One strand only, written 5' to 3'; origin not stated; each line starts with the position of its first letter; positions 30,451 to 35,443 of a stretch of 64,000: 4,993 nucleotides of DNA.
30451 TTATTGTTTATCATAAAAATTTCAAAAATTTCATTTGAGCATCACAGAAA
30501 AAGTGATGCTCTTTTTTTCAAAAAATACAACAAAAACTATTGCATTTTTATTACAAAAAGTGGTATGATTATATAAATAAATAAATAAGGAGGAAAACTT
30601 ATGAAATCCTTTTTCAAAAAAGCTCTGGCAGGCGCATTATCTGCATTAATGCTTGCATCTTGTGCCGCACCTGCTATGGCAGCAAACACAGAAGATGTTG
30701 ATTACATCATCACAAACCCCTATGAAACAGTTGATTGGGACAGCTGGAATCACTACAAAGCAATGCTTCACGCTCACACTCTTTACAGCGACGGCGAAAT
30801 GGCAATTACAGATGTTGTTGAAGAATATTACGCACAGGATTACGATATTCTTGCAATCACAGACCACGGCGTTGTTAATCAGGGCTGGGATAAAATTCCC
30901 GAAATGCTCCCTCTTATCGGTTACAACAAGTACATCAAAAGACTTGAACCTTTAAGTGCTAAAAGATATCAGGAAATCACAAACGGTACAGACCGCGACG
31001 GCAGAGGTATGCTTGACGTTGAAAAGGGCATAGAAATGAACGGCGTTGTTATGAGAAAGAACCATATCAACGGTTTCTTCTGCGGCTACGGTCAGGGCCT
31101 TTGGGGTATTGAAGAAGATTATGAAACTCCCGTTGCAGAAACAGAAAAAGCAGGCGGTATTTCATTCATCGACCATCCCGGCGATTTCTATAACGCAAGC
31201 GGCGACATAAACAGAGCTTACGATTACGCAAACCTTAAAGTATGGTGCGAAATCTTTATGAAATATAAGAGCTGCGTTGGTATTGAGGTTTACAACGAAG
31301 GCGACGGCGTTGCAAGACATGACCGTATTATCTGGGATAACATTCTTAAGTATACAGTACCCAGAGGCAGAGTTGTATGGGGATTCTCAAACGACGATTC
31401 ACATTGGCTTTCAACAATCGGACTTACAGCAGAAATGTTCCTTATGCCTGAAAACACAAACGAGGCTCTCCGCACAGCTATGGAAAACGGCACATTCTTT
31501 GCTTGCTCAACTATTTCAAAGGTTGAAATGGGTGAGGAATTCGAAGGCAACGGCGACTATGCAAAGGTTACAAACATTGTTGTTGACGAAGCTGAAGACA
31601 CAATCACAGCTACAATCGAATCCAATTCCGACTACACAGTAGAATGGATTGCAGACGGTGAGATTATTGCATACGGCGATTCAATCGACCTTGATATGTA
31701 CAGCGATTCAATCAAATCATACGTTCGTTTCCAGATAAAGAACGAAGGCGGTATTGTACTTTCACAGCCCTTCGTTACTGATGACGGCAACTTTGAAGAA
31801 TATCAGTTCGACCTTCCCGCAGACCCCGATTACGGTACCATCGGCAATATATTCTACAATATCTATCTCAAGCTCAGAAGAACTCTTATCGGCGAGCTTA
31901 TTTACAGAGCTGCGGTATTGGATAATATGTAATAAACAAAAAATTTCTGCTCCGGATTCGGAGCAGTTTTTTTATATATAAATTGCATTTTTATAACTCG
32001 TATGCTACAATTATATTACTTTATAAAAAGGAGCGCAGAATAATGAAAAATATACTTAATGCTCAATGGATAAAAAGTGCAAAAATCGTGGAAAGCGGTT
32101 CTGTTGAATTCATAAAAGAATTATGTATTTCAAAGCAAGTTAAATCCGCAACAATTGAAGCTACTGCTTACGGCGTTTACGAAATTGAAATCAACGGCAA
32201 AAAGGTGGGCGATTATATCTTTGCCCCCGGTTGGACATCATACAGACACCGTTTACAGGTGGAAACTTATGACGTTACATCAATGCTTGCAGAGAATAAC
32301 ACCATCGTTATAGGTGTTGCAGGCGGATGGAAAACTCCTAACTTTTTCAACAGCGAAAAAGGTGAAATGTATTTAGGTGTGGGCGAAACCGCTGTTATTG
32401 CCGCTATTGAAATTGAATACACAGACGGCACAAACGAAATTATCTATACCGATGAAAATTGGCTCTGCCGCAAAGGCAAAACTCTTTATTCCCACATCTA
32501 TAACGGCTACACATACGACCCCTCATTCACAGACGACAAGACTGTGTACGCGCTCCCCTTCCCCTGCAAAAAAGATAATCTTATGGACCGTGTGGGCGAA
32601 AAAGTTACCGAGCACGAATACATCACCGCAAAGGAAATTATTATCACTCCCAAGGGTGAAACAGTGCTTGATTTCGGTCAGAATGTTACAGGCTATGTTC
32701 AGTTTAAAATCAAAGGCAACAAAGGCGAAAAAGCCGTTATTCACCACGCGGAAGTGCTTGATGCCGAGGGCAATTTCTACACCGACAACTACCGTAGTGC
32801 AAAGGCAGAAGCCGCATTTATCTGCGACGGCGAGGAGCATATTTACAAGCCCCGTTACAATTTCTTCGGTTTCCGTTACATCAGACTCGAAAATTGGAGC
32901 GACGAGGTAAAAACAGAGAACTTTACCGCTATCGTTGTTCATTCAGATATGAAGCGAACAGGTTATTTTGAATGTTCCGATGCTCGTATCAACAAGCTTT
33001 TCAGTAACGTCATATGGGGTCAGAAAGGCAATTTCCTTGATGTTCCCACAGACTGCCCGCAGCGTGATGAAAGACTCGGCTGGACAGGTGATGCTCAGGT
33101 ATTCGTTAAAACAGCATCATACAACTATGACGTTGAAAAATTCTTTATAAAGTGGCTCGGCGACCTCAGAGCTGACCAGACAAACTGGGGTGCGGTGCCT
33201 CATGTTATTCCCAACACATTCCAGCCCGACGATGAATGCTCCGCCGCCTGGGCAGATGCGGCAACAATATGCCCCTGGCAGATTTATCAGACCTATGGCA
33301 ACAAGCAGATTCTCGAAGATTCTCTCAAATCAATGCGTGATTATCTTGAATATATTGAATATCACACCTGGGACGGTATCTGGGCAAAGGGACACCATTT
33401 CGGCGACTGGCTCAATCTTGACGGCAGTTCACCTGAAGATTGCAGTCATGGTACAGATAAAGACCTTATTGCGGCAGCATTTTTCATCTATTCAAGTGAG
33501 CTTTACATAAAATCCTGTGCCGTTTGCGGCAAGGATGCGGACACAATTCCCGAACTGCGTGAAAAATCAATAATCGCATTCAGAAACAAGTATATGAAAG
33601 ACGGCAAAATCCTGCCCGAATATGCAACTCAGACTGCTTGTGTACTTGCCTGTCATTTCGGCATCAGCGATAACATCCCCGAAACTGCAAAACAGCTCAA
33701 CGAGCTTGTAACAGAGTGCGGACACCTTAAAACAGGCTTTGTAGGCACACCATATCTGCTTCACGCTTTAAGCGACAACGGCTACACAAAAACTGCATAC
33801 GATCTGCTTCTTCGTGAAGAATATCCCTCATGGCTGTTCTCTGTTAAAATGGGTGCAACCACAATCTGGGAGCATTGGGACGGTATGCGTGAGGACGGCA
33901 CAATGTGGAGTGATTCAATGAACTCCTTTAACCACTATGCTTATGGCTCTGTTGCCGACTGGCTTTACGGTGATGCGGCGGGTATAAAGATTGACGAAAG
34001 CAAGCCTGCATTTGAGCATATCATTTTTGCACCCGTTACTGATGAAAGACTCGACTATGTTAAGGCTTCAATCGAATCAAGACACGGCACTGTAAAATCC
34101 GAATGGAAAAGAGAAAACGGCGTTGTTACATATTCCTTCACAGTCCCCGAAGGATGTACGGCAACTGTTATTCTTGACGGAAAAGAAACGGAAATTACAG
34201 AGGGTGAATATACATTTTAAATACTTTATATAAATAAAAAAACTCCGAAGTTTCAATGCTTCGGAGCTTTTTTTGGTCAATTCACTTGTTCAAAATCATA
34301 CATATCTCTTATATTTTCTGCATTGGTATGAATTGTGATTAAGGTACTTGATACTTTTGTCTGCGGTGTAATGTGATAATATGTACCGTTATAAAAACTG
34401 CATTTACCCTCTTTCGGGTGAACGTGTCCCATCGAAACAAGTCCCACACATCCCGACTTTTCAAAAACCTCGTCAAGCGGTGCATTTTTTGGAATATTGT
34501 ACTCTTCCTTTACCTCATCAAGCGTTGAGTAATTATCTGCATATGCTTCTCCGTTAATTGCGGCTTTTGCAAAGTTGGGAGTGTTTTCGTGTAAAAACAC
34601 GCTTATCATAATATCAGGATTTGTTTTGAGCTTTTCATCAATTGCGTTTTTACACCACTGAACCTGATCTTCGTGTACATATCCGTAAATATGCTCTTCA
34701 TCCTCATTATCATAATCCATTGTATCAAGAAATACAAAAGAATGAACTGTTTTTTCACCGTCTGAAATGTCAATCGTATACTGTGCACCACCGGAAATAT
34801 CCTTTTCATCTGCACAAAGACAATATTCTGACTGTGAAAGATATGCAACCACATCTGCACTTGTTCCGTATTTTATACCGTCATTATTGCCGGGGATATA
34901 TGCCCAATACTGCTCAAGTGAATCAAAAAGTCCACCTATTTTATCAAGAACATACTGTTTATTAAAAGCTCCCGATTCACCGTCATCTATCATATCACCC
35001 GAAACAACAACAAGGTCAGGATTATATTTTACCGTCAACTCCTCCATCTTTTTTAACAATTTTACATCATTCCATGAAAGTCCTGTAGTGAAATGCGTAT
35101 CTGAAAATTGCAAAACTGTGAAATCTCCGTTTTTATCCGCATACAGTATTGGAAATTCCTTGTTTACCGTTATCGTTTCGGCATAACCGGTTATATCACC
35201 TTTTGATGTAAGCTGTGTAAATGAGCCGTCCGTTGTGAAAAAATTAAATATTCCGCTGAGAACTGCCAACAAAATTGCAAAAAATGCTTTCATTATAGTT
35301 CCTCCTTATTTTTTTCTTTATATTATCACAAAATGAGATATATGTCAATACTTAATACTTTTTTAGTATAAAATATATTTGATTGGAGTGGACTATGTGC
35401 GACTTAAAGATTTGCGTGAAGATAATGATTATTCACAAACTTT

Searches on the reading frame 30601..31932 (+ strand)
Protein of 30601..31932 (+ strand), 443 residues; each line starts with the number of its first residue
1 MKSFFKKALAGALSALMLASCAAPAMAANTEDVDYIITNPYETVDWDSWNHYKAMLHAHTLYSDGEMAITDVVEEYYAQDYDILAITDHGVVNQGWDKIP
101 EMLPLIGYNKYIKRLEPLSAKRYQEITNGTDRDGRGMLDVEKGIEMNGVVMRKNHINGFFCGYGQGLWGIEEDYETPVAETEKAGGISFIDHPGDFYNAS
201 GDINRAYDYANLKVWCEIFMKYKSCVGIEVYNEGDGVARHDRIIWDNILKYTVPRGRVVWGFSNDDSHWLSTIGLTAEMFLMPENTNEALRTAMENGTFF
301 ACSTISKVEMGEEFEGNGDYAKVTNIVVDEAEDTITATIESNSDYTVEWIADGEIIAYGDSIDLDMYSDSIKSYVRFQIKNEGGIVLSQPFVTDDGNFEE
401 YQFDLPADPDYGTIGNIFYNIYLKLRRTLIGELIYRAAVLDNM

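Call 38: find_encoding_contigs(protein=window:30601-31932:+, flank=3000, max_places=10)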
Protein window:30601-31932:+ (443 aa): no gene with exactly this product is on record in the collection.

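Call 46: search_protein_families(library=pfam, proteins=[window:30601-31929:+])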
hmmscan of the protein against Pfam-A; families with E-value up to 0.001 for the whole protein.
window:30601-31929:+ (443 aa): 1 family
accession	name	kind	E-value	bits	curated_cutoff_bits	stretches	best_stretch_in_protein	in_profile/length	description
PF02811.25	PHP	-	1.4e-06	29.2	26.4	1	56-119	2-54/164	PHP domain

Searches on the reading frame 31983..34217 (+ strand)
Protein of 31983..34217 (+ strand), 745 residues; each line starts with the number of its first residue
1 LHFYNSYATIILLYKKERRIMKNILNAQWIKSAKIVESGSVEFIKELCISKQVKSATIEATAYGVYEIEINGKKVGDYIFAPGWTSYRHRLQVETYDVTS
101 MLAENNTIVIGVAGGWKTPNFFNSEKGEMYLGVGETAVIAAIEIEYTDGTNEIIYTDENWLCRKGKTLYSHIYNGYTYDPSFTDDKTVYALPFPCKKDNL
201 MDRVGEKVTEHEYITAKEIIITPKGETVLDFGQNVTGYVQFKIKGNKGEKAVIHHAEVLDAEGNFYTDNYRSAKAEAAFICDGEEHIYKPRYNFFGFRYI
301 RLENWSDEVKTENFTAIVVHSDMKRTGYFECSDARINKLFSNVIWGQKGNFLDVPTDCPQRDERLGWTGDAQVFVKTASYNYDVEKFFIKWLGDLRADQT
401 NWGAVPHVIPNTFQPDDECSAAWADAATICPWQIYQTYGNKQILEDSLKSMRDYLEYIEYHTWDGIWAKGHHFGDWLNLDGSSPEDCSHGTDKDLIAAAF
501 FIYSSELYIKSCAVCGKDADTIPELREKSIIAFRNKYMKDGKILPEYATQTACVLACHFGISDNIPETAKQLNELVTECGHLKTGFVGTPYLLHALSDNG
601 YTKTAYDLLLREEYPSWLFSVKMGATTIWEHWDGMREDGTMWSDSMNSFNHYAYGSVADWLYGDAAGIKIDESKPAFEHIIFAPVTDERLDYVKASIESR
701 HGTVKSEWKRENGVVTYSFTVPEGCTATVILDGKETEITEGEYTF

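Call 70: search_protein_families(library=pfam, proteins=[window:31983-34217:+], max_evalue=0.00001)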
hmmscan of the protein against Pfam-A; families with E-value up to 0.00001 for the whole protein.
window:31983-34217:+ (745 aa): 4 families
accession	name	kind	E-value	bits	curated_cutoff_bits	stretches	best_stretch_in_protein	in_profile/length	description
PF17389.8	Bac_rhamnosid6H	-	3e-106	356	24.5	1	324-662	1-336/339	Bacterial alpha-L-rhamnosidase 6 hairpin glycosidase domain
PF08531.16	Bac_rhamnosid_N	-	1e-37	130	25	1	51-180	1-130/172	Alpha-L-rhamnosidase N-terminal domain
PF05592.18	Bac_rhamnosid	-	1.6e-30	105.4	22.2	1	222-320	3-102/102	Bacterial alpha-L-rhamnosidase concanavalin-like domain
PF17390.7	Bac_rhamnosid_C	-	2.7e-16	59.6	22.1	1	669-741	3-73/78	Bacterial alpha-L-rhamnosidase C-terminal domain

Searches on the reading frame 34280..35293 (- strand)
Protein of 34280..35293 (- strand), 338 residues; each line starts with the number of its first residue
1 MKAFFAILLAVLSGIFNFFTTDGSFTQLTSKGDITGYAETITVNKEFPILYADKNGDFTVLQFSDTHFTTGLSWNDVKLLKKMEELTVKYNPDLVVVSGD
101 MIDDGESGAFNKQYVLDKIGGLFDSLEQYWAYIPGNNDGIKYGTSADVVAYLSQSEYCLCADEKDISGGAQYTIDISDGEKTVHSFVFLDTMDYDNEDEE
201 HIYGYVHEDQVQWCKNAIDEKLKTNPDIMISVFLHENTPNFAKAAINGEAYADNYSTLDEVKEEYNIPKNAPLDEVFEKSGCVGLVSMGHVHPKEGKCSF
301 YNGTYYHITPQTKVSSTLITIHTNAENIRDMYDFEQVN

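Call 70: search_protein_families(library=pfam, proteins=[window:34280-35293:-], max_evalue=0.00001)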
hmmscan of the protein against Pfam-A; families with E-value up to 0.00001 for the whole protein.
window:34280-35293:- (338 aa): 1 family
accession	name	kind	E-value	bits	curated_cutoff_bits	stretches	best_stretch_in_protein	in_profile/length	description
PF00149.33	Metallophos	-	3.5e-10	41.1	21.5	1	59-292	2-189/191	Calcineurin-like phosphoesterase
